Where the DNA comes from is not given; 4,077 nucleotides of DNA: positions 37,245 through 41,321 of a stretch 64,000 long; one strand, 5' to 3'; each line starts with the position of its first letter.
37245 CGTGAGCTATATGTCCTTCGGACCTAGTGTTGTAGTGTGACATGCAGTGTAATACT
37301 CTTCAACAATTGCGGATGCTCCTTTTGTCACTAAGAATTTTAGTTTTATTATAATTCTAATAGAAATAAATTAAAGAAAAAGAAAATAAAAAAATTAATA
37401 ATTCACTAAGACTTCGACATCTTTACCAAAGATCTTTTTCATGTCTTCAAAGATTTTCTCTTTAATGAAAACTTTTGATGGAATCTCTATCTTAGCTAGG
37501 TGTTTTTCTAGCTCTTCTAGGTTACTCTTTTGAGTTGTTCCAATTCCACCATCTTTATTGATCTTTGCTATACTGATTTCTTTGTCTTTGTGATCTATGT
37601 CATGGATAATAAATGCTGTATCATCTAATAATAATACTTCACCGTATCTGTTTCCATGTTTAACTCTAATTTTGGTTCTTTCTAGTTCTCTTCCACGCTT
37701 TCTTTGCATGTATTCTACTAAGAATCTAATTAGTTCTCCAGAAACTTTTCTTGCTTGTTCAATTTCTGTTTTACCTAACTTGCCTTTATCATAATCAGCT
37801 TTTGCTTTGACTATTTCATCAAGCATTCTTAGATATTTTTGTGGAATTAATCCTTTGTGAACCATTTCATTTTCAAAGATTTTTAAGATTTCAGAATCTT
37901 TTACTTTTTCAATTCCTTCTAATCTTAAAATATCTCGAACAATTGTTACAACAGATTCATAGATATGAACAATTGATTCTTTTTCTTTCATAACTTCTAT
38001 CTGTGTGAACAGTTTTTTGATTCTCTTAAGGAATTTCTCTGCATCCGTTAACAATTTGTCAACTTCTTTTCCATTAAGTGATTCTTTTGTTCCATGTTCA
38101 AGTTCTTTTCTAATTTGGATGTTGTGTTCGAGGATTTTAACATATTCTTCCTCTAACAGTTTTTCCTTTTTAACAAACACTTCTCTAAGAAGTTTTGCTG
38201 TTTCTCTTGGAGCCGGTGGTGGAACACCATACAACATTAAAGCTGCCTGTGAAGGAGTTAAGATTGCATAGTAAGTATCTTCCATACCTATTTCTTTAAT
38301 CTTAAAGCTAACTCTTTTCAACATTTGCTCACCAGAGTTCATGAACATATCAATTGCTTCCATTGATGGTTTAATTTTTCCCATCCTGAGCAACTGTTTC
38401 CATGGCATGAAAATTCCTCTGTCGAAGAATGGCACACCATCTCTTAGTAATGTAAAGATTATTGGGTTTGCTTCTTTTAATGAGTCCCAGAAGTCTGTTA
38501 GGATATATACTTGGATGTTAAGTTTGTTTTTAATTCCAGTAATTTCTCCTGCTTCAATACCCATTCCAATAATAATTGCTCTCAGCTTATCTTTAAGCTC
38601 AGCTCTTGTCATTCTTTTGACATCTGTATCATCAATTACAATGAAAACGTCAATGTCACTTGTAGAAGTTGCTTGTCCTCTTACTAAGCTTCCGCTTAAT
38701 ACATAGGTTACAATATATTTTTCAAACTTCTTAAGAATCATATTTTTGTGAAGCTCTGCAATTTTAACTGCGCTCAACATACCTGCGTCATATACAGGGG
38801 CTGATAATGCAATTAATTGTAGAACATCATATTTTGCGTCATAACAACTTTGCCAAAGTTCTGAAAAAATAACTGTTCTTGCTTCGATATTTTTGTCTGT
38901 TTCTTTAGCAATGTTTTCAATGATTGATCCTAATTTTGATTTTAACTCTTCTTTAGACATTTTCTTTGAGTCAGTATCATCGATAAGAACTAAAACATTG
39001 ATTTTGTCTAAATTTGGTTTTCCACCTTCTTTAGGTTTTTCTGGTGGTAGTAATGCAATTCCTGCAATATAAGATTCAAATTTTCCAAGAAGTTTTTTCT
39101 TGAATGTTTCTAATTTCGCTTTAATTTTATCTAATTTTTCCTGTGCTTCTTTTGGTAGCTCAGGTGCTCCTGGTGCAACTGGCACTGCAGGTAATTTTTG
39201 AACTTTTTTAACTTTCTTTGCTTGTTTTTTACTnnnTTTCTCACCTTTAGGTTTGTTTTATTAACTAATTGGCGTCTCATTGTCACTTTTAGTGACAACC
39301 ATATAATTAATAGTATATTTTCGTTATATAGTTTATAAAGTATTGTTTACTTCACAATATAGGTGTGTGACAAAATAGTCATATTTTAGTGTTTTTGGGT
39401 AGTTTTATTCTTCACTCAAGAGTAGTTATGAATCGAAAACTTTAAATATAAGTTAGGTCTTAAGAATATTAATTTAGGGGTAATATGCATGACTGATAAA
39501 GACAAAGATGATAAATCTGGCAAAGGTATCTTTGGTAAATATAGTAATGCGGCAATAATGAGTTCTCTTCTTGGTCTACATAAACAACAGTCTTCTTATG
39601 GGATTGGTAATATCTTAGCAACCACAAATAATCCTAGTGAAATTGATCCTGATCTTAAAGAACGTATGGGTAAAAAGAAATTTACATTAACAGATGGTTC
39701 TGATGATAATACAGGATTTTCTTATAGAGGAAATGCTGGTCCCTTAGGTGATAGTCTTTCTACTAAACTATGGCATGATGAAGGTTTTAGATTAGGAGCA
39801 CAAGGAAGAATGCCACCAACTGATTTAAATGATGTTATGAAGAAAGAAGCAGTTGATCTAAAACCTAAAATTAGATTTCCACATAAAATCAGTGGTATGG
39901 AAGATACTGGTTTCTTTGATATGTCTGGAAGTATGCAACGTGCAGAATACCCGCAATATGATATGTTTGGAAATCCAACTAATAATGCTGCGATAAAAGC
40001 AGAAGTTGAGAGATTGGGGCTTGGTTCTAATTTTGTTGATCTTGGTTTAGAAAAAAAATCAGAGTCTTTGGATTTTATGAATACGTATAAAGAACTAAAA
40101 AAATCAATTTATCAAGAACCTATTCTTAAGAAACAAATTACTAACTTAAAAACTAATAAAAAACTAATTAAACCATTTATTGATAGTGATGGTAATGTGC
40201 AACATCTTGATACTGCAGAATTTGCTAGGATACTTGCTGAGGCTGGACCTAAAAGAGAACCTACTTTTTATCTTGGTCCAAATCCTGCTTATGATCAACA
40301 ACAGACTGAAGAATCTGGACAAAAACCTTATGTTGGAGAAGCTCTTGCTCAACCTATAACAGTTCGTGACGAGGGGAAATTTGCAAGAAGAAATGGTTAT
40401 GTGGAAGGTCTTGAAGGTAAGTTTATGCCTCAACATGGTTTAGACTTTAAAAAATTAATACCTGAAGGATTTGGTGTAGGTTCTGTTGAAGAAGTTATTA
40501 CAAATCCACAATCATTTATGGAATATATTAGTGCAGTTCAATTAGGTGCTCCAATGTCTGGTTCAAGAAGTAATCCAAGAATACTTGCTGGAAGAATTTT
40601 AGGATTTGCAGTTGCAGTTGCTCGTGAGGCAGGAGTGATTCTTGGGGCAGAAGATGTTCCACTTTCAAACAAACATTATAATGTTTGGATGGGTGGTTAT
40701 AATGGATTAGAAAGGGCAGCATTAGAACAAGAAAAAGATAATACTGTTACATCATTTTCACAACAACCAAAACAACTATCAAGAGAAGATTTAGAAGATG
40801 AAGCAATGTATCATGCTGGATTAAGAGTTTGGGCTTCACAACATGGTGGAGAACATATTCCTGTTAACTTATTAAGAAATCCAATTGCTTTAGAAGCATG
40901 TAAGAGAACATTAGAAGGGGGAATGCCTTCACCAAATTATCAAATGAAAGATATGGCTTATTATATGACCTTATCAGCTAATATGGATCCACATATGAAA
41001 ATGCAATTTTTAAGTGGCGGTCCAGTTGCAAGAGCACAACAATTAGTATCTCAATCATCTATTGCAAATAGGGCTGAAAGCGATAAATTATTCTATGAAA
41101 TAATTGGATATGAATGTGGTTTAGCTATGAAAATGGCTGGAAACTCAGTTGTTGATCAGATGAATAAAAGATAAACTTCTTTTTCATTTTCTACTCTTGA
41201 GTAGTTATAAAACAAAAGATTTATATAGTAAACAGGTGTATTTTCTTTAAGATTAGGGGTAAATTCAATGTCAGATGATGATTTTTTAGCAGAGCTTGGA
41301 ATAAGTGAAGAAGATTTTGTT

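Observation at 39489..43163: Tandem paralogous genes of unknown function (561 and 394 aa) plus a third ORF, each with its own copy of the palindromic upstream motif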

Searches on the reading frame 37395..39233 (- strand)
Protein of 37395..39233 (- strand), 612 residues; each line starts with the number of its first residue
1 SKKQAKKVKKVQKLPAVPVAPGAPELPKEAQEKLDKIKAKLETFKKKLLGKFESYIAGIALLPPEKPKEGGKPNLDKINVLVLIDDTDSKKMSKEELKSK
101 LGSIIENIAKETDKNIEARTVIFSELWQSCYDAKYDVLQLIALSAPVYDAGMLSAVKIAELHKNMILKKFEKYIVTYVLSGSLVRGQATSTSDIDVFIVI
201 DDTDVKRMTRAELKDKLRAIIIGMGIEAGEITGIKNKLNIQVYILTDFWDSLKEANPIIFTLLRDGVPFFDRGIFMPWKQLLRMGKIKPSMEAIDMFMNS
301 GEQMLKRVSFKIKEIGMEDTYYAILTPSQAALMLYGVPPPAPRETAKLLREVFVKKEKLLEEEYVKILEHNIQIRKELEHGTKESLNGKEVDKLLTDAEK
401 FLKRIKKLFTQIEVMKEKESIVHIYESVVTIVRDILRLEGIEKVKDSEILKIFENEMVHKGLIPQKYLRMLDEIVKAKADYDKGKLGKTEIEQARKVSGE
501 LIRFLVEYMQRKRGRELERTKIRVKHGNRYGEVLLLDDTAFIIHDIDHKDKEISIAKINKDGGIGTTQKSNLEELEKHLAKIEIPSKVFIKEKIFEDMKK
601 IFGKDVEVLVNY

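Call 4: search_protein_families(library=pfam, proteins=[window:37395-39233:-], max_evalue=0.1)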
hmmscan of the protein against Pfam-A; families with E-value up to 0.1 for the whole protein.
window:37395-39233:- (612 aa): 8 families
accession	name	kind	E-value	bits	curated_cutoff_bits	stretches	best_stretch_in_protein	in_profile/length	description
PF01909.29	NTP_transf_2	-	2.7e-07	31.3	21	1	167-216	8-60/93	Nucleotidyltransferase domain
PF18765.7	Polbeta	-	3.8e-06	27.4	26.9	1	166-220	3-58/93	Polymerase beta, Nucleotidyltransferase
PF05168.19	HEPN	-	0.0007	20.2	22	1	392-506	2-114/117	HEPN domain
PF20879.2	SidM_N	-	0.0036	17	27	1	178-207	63-93/285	SidM, N-terminal domain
PF22600.2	MTPAP-like_central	-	0.0037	17.8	27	1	163-210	30-75/139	Poly(A) RNA polymerase, mitochondrial-like, central palm domain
PF25589.1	DUF7935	-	0.0061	16.5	27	0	75-144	62-128/171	Family of unknown function (DUF7935)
PF02037.33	SAP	-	0.024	14.7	23.9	0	204-219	1-16/37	SAP domain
PF03445.19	DUF294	-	0.056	13.8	21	0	127-218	7-95/138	Putative nucleotidyltransferase DUF294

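Call 83: search_protein_families(library=padloc, proteins=[window:37395-39233:-], max_evalue=0.1)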
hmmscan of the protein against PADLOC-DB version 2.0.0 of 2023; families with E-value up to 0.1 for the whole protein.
window:37395-39233:- (612 aa): 8 families
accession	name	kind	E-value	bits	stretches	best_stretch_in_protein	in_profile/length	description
PDLC04903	PDC-S09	-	2.3e-07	29.1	1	158-211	10-62/108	-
PDLC04906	PDC-S09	-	2.6e-06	25.7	1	159-220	11-70/98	-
PDLC04904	PDC-S09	-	4.5e-06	24.8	1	160-220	10-70/104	-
PDLC04902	PDC-S09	-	7.9e-06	24.1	1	160-240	6-86/97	-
PDLC04368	PDC-M05A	-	7.6e-05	20.6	1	166-210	99-143/201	-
PDLC04778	PDC-M70A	-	0.0014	16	1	150-203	25-76/355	-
PDLC04907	PDC-S09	-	0.0018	16.3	1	171-226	26-80/114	-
PDLC04369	PDC-M05A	-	0.007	14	1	165-204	94-133/201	-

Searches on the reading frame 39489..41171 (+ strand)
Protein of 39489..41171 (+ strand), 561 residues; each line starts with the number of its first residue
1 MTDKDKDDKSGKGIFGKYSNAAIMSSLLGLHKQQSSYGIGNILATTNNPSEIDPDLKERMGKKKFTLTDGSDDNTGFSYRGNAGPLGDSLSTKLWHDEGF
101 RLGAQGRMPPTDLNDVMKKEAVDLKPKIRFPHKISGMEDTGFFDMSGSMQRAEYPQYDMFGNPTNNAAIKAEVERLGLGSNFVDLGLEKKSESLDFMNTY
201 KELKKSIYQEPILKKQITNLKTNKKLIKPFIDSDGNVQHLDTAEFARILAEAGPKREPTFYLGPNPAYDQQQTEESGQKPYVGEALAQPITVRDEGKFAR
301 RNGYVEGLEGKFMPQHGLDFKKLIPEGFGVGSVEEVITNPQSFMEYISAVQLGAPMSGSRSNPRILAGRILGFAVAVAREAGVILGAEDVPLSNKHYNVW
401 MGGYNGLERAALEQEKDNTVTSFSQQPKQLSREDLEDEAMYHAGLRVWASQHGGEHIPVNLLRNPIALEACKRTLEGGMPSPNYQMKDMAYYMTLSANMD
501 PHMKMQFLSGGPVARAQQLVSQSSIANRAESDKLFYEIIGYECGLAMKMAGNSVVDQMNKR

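Call 4: search_protein_families(library=pfam, proteins=[window:39489-41171:+], max_evalue=0.1)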
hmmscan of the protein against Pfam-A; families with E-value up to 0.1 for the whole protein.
window:39489-41171:+ (561 aa): 0 families

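Call 9: search_protein_families(library=ncbifam, proteins=[window:39489-41171:+], max_evalue=1)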
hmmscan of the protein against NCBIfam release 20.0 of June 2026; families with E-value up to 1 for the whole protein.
window:39489-41171:+ (561 aa): 1 family
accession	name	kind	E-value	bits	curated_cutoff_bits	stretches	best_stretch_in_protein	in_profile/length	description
NF006207.0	PRK08332.1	equivalog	0.065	10.4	2400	1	302-351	686-736/1684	vitamin B12-dependent ribonucleotide reductase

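Call 10: search_protein_families(library=phrogs, proteins=[window:39489-41171:+], max_evalue=1)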
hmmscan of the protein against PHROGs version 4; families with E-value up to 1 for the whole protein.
window:39489-41171:+ (561 aa): 1 family
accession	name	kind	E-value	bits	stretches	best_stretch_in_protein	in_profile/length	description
phrog_33412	-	unknown function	0.2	12.5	1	204-241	13-50/140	-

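Call 12: search_solved_structures(query=window:39489-41171:+, max_evalue=10)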
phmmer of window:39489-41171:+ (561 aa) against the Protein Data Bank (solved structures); distinct sequences matched with E-value up to 10: 1.
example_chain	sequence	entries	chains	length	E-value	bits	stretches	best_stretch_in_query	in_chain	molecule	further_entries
6f9m_A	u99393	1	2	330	0.76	11.5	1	34-100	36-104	Serine protease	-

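Call 75: list_cluster_members(proteins=[window:39489-41171:+, window:41268-42449:+, P0003, P0005, P0006, P0008, P0009, P0011, P0012, P0013])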
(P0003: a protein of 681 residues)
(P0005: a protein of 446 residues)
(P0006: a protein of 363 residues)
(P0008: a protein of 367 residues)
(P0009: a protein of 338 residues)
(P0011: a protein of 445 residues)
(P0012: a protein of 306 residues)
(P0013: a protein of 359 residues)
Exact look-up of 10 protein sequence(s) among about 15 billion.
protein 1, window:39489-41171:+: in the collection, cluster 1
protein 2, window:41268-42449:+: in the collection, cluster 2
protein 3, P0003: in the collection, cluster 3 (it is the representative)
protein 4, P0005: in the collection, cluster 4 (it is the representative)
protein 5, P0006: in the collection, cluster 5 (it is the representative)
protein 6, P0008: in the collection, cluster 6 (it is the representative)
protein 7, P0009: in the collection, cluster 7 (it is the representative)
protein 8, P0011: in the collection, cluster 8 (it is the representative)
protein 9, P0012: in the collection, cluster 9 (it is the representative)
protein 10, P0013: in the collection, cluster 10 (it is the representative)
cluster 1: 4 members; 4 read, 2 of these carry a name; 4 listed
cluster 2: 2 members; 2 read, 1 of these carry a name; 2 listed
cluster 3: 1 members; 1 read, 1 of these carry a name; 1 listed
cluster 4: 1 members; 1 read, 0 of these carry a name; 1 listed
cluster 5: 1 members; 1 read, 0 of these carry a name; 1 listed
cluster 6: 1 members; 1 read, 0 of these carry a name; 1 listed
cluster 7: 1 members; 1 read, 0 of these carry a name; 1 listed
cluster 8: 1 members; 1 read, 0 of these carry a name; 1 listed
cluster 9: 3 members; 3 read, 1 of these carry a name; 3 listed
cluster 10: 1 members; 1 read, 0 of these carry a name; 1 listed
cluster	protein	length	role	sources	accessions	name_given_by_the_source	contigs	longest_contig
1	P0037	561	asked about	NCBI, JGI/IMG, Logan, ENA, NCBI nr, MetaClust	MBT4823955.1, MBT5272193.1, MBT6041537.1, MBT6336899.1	hypothetical protein HN695_05500 [Candidatus Woesearchaeota archaeon] | hypothetical protein | hypothetical protein [Candidatus Woesearchaeota archaeon]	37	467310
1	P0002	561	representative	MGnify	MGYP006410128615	FL=1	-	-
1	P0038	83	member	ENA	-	-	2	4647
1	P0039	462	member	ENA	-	-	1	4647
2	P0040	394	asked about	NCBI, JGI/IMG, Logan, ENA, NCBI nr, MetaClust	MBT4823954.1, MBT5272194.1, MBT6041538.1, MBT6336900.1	hypothetical protein HN695_05505 [Candidatus Woesearchaeota archaeon] | hypothetical protein | hypothetical protein [Candidatus Woesearchaeota archaeon]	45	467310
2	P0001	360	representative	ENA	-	-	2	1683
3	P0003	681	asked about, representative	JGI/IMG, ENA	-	ribosomal protein S18 acetylase RimI-like enzyme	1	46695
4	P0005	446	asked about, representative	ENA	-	-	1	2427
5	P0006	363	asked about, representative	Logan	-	-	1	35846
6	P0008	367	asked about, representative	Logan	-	-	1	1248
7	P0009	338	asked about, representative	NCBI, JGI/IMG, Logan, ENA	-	-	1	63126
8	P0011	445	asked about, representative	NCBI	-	-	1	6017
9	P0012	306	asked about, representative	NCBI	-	-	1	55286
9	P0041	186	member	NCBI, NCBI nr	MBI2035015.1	MAG: hypothetical protein HYT11_04750, partial [Candidatus Levybacteria bacterium] | hypothetical protein [Candidatus Levybacteria bacterium]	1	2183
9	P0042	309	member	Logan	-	-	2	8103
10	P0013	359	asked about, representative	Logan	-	-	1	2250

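Call 83: search_protein_families(library=padloc, proteins=[window:39489-41171:+], max_evalue=0.1)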
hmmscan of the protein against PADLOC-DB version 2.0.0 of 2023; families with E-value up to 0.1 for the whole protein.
window:39489-41171:+ (561 aa): 0 families
